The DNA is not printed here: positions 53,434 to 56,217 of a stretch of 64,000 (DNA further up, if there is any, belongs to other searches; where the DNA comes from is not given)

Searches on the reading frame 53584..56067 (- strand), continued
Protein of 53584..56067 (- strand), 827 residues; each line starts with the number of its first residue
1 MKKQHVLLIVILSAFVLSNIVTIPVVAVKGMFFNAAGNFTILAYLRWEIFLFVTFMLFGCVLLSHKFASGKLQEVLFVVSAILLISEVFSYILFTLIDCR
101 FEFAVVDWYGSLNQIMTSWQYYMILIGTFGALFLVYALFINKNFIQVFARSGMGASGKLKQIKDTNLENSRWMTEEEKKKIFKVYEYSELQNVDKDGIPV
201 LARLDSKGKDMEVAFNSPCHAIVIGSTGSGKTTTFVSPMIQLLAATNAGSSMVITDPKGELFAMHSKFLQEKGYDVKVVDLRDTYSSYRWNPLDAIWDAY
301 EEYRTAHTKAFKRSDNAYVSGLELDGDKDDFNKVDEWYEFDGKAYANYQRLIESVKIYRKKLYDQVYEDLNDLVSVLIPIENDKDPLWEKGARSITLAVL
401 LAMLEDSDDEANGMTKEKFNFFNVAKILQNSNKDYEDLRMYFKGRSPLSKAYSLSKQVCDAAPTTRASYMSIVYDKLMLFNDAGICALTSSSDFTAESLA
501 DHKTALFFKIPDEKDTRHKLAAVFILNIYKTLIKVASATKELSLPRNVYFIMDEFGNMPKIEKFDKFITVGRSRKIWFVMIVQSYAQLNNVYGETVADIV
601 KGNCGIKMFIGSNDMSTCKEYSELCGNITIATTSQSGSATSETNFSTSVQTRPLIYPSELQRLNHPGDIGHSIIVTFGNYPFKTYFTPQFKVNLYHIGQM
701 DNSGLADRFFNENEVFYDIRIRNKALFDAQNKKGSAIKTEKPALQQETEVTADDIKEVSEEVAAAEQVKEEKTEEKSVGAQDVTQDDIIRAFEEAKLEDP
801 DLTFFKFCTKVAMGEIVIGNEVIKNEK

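Call 44: search_protein_families(library=ncbifam, proteins=[L007:10752-18233:+, L130:8946-9254:+, L130:9265-9987:+, L009:21004-22392:+, L130:11392-14055:+, L130:14071-15705:+, L130:15723-17231:+, L090:11839-13338:+, L007:3200-4462:+, L007:4470-5237:+], max_evalue=0.01)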
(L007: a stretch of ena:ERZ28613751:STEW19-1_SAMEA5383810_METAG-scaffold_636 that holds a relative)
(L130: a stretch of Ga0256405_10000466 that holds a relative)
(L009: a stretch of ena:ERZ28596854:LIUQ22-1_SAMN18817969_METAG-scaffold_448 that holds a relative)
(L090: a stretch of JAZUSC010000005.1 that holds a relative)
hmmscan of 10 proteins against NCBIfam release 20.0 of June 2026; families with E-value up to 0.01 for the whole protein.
L007:10752-18233:+ (2493 aa): 0 families

L130:8946-9254:+ (102 aa): 3 families
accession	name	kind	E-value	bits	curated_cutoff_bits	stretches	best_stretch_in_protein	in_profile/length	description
NF045849.1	ICE_MMCAP2_0565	equivalog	5.2e-15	54.9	40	1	13-89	2-79/80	Mbov_0395 family pilin-like conjugal transfer protein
NF045848.1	MMCAP2_0566_fam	domain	0.00017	21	90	1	40-91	67-121/322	MMCAP2_0566 family conjugal transfer protein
NF045889.1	ICE_Mbov_0396_TM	equivalog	0.00019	21.1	70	1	31-91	59-122/306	Mbov_0396 family ICE element transmembrane protein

L130:9265-9987:+ (240 aa): 0 families

L009:21004-22392:+ (462 aa): 2 families
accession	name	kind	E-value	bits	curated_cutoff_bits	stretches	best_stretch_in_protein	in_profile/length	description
NF045848.1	MMCAP2_0566_fam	domain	9.8e-40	136.8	90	1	12-311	13-318/322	MMCAP2_0566 family conjugal transfer protein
NF045889.1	ICE_Mbov_0396_TM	equivalog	3.3e-29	102.3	70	1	14-306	15-302/306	Mbov_0396 family ICE element transmembrane protein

L130:11392-14055:+ (887 aa): 8 families
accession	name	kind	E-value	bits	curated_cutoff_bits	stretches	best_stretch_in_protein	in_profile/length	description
NF045975.1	VirB4_plasma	equivalog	5.2e-179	596.9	590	1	4-882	3-893/894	Mbov_0397 family ICE element conjugal transfer ATPase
NF045971.1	conju_CD1110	equivalog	2.1e-40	138.7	325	1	106-836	12-705/752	VirB4-like conjugal transfer ATPase, CD1110 family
TIGR02746.1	TraC-F-type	equivalog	1.8e-37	128.7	567.05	1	339-852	259-735/800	type IV secretion system protein TraC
TIGR00929.1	VirB4_CagE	subfamily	6.5e-25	87.5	643.1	1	375-851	300-725/792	VirB4 family type IV secretion/conjugal transfer ATPase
NF010278.0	PRK13721.1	subfamily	2.7e-22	78.5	1177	1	358-813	324-751/874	type IV secretion system protein TraC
TIGR03783.1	Bac_Flav_CT_G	subfamily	3.7e-10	38.3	261.55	1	508-816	437-725/829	TraG family conjugative transposon ATPase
TIGR03744.1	traC_PFL_4706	equivalog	7.8e-09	33.9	520.6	2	385-554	347-520/892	conjugative transfer ATPase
NF053655.1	CedD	equivalog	6.7e-07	28.3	600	0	511-555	223-267/527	DNA-translocating ATPase CedD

L130:14071-15705:+ (544 aa): 0 families

L130:15723-17231:+ (502 aa): 0 families

L090:11839-13338:+ (499 aa): 0 families

L007:3200-4462:+ (420 aa): 2 families
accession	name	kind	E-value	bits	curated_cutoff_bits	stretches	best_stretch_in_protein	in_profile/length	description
NF052443.1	SensHisKinMctS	equivalog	0.0013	17.1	700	1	345-417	375-445/457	two-component system sensor histidine kinase MctS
NF046044.1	PnpS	equivalog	0.002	17.2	400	0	328-376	285-333/390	two-component system histidine kinase PnpS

L007:4470-5237:+ (255 aa): 77 families (the best 25 are shown)
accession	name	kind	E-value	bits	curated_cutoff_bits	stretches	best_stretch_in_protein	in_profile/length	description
NF008677.0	PRK11697.1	equivalog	6.3e-19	68.3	246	1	1-127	2-126/238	two-component system response regulator BtsR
NF010684.1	PRK14084.1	equivalog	6.1e-18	65.5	375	1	1-127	1-126/254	response regulator transcription factor LytR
NF051850.1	RespRegRprY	equivalog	5.2e-13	48.9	370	1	34-139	35-142/234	response regulator transcription factor RprY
NF008469.0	PRK11361.1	equivalog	1.9e-10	40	714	1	2-109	6-112/461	acetoacetate metabolism transcriptional regulator AtoC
NF001965.0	PRK00742.1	subfamily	2e-10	40.4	293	1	1-114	4-117/357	chemotaxis-specific protein-glutamate methyltransferase CheB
NF008296.0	PRK11083.1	equivalog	1.3e-09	37.8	273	1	2-198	5-204/228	two-component system response regulator CreB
NF052445.1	RespRegMctR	equivalog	1e-08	34.9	300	1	38-110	38-112/205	two-component system response regulator MctR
NF053854.1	RespRegPhoBBctds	equivalog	1.5e-08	34.3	270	1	39-114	34-112/225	two-component system response regulator PhoB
NF041367.1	CheY_Halo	equivalog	2.5e-08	34.3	200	1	35-114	30-111/114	chemotaxis protein CheY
NF041734.1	resp_reg_RppA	equivalog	2.7e-08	33.5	250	1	1-183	1-192/229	two-component system response regulator RppA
NF052313.1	T9SS_RR_PorX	equivalog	3.1e-08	32.9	300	1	29-109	26-108/513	T9SS response regulator signal transducer PorX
NF011896.0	PRK15369.1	equivalog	3.3e-08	33.4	242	1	1-104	4-108/211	two component system response regulator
NF041733.1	resp_reg_CseB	equivalog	4.3e-08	32.8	350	1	2-142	2-148/228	two-component system response regulator CseB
NF046022.1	RespRegCpdRBruc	equivalog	7.4e-08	32.4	180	1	3-92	4-90/120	cell cycle two-component system response regulator CpdR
NF000402.1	vanR-B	exception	1.9e-07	30.7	480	1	2-192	4-194/219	vancomycin resistance response regulator transcription factor VanR-B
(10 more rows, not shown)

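Call 60: search_solved_structures(query=A2, max_evalue=0.001)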
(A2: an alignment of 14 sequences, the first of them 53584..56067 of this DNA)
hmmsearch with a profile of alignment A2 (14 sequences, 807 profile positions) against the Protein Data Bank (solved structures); distinct sequences matched with E-value up to 0.001: 1.
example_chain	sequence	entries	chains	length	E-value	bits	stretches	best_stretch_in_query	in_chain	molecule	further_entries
8dol_A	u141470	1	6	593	4.7e-06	28.2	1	458-660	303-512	Cag pathogenicity island protein (Cag5)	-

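Call 71: search_dna_similar(query=window:53584-56067:-, collection=plasmids, mode=protein, max_rows=12)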
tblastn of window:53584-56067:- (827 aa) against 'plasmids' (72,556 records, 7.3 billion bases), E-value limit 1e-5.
Records with a match: 3373; places in all: 3583; records where one place covers at least 80% of the query: 0.
Best place of each record, by identity: <60% 3373.
By first word of the organism name: Enterococcus 739; Bacillus 373; Staphylococcus 248; Acinetobacter 229; Lactiplantibacillus 147; Clostridium 109; Pseudomonas 80; Lactococcus 74; Listeria 69; Rhizobium 62; and 228 more.
By predicted mobility (MOB-suite, as given by PLSDB): conjugative 2304; non-mobilizable 576; mobilizable 493.
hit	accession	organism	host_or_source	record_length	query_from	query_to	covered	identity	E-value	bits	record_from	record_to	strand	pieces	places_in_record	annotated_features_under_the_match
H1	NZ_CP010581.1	Bacillus thuringiensis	whole organism,soil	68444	75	662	71%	29.5%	3e-54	212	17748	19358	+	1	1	VirD4-like conjugal transfer protein, CD1115 family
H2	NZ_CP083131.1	Bacillus thuringiensis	whole organism,Biopesticide Novodor 3FC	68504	75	662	71%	29.5%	3e-54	212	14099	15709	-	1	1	VirD4-like conjugal transfer protein, CD1115 family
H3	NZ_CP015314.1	Bacillus thuringiensis serovar morrisoni str. 4AA1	Tribolium castaneum,whole organism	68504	75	662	71%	29.5%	3e-54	212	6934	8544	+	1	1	VirD4-like conjugal transfer protein, CD1115 family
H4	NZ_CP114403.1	Bacillus thuringiensis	liquid culture,Bacillus thuringiensis ...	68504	75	662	71%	29.5%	3e-54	212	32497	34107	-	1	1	VirD4-like conjugal transfer protein, CD1115 family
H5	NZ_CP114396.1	Bacillus thuringiensis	liquid culture,Bacillus thuringiensis ...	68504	75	662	71%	29.5%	3e-54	212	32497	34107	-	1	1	VirD4-like conjugal transfer protein, CD1115 family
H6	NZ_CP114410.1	Bacillus thuringiensis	liquid culture,Bacillus thuringiensis ...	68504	75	662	71%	29.5%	3e-54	212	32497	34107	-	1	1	VirD4-like conjugal transfer protein, CD1115 family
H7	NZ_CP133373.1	Bacillus thuringiensis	Tenebrio molitor,liquid culture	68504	75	662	71%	29.5%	3e-54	212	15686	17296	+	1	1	VirD4-like conjugal transfer protein, CD1115 family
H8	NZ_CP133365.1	Bacillus thuringiensis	Tenebrio molitor,liquid culture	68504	75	662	71%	29.5%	3e-54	212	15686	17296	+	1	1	VirD4-like conjugal transfer protein, CD1115 family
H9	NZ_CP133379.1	Bacillus thuringiensis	Tenebrio molitor,liquid culture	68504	75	662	71%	29.5%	3e-54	212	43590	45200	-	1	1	VirD4-like conjugal transfer protein, CD1115 family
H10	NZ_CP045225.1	Clostridioides difficile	Sus scrofa domestica,feces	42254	129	722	72%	28.8%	4e-27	216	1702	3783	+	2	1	VirD4-like conjugal transfer protein, CD1115 family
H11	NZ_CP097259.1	Bacillus thuringiensis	pure culture,surface soil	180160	75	662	71%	28.9%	2e-51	204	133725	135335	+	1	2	VirD4-like conjugal transfer protein, CD1115 family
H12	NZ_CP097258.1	Bacillus thuringiensis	pure culture,surface soil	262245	75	662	71%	28.9%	2e-51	204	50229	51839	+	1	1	VirD4-like conjugal transfer protein, CD1115 family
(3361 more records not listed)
